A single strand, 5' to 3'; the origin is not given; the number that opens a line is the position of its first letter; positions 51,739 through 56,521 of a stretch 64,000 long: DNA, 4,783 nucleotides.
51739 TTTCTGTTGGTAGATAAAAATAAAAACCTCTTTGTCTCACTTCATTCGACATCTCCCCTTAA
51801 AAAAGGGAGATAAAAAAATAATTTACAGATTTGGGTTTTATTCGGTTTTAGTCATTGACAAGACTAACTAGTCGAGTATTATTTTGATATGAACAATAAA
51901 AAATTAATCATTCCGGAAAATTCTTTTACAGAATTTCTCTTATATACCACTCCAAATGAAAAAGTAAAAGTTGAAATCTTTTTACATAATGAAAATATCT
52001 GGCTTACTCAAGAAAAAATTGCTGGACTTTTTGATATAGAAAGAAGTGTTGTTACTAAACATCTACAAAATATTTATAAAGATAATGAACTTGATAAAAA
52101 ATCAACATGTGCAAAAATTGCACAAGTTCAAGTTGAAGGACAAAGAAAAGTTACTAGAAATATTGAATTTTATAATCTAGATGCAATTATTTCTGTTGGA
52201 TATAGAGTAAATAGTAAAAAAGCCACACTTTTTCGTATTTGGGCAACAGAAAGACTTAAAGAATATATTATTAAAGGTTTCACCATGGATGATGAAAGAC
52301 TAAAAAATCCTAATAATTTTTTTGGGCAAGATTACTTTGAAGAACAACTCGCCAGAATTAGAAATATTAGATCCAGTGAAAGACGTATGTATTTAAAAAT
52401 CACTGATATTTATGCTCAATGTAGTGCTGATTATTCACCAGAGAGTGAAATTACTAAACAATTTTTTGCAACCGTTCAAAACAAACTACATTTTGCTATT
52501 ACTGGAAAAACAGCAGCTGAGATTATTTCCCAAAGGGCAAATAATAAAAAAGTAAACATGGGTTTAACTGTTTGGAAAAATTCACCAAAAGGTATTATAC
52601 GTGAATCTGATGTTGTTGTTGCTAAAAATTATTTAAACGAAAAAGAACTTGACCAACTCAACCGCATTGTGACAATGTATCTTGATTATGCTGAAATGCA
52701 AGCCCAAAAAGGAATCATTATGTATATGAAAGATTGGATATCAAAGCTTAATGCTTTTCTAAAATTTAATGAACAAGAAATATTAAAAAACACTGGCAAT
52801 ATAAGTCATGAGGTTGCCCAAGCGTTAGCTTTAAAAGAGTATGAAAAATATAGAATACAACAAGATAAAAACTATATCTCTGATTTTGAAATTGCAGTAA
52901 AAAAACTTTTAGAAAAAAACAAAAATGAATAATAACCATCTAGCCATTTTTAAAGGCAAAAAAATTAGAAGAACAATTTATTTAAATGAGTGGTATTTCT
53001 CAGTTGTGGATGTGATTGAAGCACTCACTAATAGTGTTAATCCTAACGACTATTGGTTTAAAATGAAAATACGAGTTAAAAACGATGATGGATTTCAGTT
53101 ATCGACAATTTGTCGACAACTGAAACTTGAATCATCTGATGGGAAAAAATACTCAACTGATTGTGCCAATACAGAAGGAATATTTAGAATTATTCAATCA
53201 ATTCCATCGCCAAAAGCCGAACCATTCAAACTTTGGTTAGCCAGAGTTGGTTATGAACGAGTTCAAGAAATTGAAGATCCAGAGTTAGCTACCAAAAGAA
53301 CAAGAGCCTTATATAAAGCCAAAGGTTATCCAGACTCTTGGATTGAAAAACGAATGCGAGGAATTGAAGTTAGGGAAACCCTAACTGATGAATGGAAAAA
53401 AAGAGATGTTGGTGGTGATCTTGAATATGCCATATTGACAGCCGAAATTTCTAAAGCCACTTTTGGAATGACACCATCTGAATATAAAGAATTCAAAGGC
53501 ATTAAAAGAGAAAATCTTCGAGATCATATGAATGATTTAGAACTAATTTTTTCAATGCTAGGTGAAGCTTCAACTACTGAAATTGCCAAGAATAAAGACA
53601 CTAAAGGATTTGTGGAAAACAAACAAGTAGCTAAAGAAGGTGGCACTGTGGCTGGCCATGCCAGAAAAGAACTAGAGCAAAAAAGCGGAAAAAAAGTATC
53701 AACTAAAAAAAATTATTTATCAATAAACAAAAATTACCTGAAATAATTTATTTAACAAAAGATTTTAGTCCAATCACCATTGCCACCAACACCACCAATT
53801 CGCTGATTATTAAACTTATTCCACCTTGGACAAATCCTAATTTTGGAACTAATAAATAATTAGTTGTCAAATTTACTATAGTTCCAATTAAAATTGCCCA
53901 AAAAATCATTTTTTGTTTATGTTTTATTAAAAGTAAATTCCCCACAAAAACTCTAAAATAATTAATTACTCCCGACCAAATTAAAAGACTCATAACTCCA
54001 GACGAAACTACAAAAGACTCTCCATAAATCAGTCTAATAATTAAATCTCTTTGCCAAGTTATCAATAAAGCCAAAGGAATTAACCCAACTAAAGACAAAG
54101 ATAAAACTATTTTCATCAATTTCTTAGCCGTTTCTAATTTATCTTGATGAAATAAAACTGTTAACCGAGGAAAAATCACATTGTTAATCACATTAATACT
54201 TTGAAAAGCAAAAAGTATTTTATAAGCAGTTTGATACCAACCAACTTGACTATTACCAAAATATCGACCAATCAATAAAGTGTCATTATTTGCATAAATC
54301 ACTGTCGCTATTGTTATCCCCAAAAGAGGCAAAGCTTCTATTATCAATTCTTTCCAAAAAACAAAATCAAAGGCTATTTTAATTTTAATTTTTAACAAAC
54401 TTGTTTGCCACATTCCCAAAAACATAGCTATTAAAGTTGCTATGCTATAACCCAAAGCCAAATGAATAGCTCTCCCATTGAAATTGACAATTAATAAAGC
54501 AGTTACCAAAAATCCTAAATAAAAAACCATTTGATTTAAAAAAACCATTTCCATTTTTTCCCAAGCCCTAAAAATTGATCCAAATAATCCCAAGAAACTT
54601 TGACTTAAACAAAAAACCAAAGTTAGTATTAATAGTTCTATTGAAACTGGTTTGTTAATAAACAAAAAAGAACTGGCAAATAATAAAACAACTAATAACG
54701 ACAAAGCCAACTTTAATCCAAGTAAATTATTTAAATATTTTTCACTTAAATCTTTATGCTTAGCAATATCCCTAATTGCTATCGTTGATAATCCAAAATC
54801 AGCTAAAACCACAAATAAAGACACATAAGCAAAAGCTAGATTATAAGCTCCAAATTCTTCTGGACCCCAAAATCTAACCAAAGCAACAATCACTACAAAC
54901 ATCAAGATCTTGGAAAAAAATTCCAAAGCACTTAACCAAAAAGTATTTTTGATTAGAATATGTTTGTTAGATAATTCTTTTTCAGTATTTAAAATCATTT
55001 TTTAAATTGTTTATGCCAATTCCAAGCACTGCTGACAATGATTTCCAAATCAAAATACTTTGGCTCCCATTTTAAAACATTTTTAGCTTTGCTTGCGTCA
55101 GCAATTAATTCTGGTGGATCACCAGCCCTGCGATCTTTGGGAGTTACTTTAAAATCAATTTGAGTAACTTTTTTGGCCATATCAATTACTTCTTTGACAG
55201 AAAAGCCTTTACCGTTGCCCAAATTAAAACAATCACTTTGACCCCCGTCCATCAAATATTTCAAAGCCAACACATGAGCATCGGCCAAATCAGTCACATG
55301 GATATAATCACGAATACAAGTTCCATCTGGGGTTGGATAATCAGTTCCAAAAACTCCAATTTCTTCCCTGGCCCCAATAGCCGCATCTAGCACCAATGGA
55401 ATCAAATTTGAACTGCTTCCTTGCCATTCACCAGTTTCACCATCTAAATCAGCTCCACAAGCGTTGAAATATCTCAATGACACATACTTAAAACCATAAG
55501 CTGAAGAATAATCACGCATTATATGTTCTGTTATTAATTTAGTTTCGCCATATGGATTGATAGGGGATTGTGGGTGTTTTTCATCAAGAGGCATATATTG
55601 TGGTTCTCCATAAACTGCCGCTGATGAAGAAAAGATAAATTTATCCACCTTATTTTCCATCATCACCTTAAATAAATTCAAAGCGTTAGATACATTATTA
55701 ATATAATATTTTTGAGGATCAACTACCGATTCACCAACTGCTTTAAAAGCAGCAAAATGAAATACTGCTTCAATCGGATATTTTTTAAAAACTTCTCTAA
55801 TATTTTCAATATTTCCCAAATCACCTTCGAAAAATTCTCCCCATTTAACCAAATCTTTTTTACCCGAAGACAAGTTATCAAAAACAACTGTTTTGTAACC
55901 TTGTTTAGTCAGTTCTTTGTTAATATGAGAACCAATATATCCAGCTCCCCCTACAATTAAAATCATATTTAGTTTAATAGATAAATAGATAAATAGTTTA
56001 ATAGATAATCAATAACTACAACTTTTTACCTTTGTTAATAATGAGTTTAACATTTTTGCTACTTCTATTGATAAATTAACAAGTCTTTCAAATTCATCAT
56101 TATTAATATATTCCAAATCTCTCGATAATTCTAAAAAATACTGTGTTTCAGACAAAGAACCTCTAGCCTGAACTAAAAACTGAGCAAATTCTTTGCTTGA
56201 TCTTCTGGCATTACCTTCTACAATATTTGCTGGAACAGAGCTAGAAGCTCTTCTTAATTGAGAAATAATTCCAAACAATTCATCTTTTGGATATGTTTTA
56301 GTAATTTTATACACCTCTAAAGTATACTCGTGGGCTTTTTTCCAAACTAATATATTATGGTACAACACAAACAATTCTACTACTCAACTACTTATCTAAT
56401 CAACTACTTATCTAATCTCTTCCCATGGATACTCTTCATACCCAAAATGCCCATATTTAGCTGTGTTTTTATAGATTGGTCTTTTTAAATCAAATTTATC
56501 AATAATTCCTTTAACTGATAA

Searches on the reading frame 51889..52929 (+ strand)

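Call 35: search_protein_families(library=pfam, proteins=[window:51889-52929:+])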
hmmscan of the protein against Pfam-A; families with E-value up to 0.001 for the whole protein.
window:51889-52929:+ (347 aa): 1 family
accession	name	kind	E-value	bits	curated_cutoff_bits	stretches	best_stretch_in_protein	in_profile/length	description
PF13310.11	Virulence_RhuM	-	3.1e-112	374.4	33.7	1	72-327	1-249/252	Virulence protein RhuM family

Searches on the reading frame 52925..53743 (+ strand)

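Call 72: search_protein_families(library=pfam, proteins=[window:52925-53743:+], max_evalue=0.00001)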
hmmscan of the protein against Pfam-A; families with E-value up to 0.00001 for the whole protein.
window:52925-53743:+ (273 aa): 1 family
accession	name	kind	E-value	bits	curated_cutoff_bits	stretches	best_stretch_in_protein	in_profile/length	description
PF02498.22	Bro-N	-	1.4e-11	45.3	25.6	1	14-106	2-91/96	BRO family, N-terminal domain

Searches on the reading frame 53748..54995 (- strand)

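Call 72: search_protein_families(library=pfam, proteins=[window:53748-54995:-], max_evalue=0.00001)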
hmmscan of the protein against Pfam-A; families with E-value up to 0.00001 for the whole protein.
window:53748-54995:- (415 aa): 2 families
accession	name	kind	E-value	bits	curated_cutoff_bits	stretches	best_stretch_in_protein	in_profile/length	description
PF01943.22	Polysacc_synt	-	8.6e-39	134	28.2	1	14-279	1-271/274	Polysaccharide biosynthesis protein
PF13440.11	Polysacc_synt_3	-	5e-21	75.6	23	1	39-330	2-290/293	Polysaccharide biosynthesis protein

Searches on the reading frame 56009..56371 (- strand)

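Call 72: search_protein_families(library=pfam, proteins=[window:56009-56371:-], max_evalue=0.00001)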
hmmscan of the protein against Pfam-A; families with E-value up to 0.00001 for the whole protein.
window:56009-56371:- (120 aa): 1 family
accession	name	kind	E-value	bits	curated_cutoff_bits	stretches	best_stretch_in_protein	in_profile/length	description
PF05635.17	23S_rRNA_IVP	-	6.7e-39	132.8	33.8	1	6-110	2-106/106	23S rRNA-intervening sequence protein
